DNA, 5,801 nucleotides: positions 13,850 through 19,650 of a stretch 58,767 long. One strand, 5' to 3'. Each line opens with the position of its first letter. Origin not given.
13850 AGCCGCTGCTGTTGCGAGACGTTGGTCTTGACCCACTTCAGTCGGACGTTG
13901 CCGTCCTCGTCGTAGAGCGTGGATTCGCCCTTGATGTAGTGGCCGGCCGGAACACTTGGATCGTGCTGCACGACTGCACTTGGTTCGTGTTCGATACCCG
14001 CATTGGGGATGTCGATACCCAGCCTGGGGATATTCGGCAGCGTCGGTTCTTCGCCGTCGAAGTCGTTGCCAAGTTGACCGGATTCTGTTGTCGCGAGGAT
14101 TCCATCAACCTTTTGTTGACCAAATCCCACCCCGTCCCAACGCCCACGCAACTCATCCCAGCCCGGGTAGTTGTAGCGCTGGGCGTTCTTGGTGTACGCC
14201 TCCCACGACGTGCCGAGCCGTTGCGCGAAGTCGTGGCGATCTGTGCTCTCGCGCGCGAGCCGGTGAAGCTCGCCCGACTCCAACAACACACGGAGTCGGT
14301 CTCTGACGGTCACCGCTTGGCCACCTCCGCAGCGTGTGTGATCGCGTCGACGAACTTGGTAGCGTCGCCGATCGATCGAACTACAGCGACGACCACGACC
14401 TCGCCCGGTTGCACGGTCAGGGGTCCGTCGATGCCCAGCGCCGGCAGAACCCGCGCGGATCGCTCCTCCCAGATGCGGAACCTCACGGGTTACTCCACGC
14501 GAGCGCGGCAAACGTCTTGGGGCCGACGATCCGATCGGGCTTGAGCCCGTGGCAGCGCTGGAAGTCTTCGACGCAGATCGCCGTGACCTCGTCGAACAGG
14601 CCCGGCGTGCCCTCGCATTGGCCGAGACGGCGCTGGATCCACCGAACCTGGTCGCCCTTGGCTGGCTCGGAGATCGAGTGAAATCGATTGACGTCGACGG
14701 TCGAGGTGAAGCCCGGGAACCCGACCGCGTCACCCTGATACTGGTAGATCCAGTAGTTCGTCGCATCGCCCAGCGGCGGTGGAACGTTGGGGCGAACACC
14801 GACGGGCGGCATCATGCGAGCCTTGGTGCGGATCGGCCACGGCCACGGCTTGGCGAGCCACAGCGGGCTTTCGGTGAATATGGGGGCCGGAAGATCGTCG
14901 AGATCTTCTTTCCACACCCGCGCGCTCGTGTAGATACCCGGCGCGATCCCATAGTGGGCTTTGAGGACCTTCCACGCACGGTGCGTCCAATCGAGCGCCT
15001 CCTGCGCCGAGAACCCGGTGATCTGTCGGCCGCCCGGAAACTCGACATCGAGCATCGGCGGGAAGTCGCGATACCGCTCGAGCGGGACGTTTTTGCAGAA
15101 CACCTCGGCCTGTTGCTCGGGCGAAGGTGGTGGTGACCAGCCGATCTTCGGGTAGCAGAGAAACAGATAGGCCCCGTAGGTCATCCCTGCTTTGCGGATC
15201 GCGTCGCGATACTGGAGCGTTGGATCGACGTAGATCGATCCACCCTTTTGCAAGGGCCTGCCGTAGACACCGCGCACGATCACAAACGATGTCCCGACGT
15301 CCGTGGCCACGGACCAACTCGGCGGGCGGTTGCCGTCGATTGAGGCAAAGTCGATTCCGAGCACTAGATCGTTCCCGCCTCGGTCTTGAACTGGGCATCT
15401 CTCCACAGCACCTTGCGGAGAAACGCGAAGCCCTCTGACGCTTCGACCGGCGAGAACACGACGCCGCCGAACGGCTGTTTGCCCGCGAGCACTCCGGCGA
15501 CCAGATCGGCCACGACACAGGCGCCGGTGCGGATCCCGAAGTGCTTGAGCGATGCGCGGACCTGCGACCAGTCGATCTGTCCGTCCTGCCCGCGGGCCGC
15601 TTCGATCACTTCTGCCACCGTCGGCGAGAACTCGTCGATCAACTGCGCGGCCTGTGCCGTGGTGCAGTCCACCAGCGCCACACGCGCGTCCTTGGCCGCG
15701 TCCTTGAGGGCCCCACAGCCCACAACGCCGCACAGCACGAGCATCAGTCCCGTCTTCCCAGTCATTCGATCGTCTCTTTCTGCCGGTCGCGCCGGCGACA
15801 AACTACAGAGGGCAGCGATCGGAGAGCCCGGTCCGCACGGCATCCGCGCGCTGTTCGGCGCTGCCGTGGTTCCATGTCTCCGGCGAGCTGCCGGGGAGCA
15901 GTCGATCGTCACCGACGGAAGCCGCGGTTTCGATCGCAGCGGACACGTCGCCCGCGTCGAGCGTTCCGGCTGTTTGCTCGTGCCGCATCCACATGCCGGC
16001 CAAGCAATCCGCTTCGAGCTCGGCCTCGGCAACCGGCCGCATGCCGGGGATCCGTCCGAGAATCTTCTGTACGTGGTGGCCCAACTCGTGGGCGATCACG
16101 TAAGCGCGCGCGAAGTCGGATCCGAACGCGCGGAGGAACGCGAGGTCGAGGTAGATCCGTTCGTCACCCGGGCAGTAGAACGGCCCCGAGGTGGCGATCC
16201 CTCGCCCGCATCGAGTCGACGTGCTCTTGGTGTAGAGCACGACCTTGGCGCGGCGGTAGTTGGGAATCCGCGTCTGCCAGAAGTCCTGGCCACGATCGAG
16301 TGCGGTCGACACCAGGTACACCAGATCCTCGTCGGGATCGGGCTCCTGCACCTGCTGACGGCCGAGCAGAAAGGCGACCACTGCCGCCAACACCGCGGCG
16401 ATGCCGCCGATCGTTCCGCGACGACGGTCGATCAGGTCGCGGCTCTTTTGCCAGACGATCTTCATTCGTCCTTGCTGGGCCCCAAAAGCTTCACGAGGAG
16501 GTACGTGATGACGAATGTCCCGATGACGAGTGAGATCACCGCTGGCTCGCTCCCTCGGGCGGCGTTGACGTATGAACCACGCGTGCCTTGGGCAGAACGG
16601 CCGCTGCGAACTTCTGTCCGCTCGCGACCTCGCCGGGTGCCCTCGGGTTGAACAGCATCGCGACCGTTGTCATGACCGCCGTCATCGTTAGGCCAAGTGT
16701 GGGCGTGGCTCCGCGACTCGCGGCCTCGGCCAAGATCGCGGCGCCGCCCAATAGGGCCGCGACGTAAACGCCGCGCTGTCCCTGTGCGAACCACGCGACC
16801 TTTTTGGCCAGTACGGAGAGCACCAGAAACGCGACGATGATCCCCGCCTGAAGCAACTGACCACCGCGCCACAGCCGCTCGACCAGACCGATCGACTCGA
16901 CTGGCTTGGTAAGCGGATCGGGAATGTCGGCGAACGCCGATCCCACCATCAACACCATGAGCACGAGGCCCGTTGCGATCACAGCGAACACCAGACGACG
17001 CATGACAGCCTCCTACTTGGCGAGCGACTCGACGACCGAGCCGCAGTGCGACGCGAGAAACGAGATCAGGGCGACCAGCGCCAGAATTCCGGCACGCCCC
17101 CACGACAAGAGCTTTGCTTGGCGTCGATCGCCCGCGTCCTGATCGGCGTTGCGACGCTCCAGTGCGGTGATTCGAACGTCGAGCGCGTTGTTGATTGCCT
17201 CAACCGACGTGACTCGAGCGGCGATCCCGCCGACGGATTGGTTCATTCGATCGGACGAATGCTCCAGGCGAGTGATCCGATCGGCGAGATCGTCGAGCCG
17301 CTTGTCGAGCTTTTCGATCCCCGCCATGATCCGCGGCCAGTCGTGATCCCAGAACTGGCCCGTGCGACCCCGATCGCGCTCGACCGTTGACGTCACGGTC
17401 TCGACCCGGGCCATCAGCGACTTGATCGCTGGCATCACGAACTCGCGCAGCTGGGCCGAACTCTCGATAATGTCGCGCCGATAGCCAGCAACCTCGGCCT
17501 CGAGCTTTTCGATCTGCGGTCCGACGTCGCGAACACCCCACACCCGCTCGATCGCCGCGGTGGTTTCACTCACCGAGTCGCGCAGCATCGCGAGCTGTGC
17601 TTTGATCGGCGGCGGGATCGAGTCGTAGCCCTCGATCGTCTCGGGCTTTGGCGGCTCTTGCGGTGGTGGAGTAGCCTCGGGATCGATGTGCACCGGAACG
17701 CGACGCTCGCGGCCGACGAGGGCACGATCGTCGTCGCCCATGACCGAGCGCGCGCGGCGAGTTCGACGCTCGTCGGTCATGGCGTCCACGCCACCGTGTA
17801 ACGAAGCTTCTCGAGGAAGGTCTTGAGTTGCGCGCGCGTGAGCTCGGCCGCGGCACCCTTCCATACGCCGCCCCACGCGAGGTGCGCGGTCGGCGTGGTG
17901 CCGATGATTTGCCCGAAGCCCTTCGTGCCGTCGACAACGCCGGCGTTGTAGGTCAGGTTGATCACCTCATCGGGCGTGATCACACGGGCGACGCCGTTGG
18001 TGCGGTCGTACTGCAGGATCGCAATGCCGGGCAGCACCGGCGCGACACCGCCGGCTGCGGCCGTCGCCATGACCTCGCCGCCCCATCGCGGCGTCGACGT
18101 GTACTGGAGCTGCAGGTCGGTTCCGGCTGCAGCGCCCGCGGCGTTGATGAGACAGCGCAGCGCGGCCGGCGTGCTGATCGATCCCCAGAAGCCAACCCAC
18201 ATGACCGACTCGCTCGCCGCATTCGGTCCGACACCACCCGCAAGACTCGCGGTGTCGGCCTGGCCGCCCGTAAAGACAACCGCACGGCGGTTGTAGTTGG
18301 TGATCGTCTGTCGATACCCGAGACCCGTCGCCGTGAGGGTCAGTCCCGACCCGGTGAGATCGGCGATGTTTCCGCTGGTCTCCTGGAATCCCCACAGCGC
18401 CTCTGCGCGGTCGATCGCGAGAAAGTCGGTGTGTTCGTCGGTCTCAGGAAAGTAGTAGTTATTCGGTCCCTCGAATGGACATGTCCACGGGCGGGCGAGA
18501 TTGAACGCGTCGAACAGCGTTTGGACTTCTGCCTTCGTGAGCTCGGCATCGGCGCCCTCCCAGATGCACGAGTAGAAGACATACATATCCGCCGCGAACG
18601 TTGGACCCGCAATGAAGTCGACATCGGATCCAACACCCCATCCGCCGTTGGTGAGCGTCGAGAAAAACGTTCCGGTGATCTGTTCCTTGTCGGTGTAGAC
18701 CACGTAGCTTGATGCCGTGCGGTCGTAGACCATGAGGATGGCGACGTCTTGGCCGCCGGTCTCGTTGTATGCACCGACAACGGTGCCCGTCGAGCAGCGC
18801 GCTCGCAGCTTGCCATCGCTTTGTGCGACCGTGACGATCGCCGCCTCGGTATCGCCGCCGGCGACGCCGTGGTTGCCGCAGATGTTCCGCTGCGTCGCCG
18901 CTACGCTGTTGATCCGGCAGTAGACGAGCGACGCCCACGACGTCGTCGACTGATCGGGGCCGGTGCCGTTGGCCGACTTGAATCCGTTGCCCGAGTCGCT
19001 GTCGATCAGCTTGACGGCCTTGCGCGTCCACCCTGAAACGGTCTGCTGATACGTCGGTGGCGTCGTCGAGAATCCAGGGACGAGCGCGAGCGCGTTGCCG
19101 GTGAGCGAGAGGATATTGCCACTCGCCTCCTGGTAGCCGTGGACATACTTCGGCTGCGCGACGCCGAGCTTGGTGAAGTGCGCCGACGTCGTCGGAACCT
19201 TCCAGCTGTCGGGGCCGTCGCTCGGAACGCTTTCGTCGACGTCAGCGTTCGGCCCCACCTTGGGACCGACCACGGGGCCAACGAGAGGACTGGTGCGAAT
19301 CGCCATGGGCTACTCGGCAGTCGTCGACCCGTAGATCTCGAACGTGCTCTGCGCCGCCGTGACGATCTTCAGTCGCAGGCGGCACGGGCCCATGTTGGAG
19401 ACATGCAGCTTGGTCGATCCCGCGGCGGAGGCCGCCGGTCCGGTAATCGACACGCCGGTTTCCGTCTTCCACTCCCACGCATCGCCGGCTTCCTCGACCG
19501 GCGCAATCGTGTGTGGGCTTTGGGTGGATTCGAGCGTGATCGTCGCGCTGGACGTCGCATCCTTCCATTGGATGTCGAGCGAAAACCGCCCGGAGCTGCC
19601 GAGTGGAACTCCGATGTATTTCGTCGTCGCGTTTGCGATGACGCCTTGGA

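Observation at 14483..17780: Atypical lysis cassette: membrane-anchored YpfJ-like zinc peptidase and a 25-aa TM peptide between holin candidate and endolysin, with no canonical spanin pair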

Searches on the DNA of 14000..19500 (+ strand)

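Call 3: search_dna_similar(query=window:14000-19500:+, collection=phages, mode=near, max_rows=20)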
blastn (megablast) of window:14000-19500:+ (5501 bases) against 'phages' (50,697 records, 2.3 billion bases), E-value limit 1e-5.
No match.

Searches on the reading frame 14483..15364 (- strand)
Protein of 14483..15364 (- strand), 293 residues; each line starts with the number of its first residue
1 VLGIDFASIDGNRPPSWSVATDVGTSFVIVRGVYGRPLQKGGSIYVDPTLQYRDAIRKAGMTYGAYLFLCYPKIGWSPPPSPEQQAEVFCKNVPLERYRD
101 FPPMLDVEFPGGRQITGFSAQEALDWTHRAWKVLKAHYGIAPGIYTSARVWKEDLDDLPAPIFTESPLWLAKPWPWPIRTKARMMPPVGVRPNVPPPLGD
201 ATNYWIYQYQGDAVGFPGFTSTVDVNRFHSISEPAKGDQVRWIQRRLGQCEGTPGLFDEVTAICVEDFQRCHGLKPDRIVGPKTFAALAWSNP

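Call 4: search_protein_families(library=pfam, proteins=[window:14483-15364:-], max_evalue=0.01)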
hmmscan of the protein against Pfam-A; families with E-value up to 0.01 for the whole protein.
window:14483-15364:- (293 aa): 2 families
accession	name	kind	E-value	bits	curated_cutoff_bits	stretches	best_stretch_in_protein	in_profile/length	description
PF01183.26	Glyco_hydro_25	-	5.4e-13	50.1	27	1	4-200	1-162/180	Glycosyl hydrolases family 25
PF01471.23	PG_binding_1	-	3.6e-08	33.9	23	1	237-288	2-57/57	Putative peptidoglycan binding domain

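Call 8: search_dna_similar(query=window:14483-15364:-, collection=phages, mode=protein, max_rows=30, max_evalue=0.001)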
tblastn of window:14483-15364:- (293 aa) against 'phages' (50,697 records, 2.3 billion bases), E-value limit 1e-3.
Records with a match: 2; places in all: 2; records where one place covers at least 80% of the query: 0.
Best place of each record, by identity: <60% 2.
By first word of the organism name: Bacteriophage 2.
By host as written in the record: - 2.
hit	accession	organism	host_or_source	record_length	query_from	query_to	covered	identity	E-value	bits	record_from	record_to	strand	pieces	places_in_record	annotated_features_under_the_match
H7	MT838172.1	Bacteriophage sp.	human fecal samples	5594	57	247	65%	26.2%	3e-7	57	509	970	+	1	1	record has no annotation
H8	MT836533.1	Bacteriophage sp.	human fecal samples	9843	57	183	43%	29.7%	2e-4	49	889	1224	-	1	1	record has no annotation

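Call 10: search_protein_families(library=phrogs, proteins=[window:14483-15364:-], max_evalue=0.001)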
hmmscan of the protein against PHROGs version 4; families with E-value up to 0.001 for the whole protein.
window:14483-15364:- (293 aa): 5 families
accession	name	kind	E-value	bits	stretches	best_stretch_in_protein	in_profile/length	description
phrog_291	-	lysis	1.4e-10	41.5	1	3-228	115-305/509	endolysin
phrog_1493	-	lysis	1.4e-07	32.1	1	227-288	241-305/394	endolysin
phrog_6745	-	lysis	4e-07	30.2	1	3-172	6-153/396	endolysin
phrog_1224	-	head and packaging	4.5e-07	30.5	1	235-289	8-65/438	endolysin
phrog_2649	-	lysis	8.8e-07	30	1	224-289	168-236/261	endolysin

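Call 88: search_protein_families(library=ncbifam, proteins=[window:14483-15364:-], max_evalue=0.05)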
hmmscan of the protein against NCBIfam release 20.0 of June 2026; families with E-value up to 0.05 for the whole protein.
window:14483-15364:- (293 aa): 2 families
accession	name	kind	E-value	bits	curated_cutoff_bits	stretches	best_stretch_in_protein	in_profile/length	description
TIGR02869.1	spore_SleB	equivalog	0.0001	22.3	236.5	1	231-289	7-69/201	spore cortex-lytic enzyme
NF052335.1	PdgHdaseHSB129560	equivalog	0.016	14.5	500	1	255-288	228-261/330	peptidoglycan hydrolase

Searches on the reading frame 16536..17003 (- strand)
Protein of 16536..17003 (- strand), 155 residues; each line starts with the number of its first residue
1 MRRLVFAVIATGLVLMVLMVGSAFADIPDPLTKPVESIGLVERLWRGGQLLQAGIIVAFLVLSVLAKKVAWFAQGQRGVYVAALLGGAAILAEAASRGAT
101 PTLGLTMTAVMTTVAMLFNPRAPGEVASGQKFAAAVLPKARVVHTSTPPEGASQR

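Call 4: search_protein_families(library=pfam, proteins=[window:16536-17003:-], max_evalue=0.01)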
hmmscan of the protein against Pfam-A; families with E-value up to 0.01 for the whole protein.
window:16536-17003:- (155 aa): 0 families

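Call 10: search_protein_families(library=phrogs, proteins=[window:16536-17003:-], max_evalue=0.001)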
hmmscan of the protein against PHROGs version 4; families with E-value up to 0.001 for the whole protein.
window:16536-17003:- (155 aa): 0 families

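Call 88: search_protein_families(library=ncbifam, proteins=[window:16536-17003:-], max_evalue=0.05)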
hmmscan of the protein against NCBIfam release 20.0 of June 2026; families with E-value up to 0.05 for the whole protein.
window:16536-17003:- (155 aa): 2 families
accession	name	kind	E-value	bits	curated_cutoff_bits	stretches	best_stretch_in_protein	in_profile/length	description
NF005660.0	PRK07445.1-2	equivalog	0.002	17.1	525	1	64-146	170-247/397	O-succinylbenzoic acid--CoA ligase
NF040970.1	memb_ExtQ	equivalog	0.049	13.9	150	0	55-92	78-115/134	selenite/tellurite reduction operon b-type cytochrome membrane protein ExtQ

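Call 89: search_protein_families(library=padloc, proteins=[window:16536-17003:-], max_evalue=0.01)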
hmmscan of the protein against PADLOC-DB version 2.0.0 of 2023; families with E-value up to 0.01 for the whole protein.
window:16536-17003:- (155 aa): 0 families
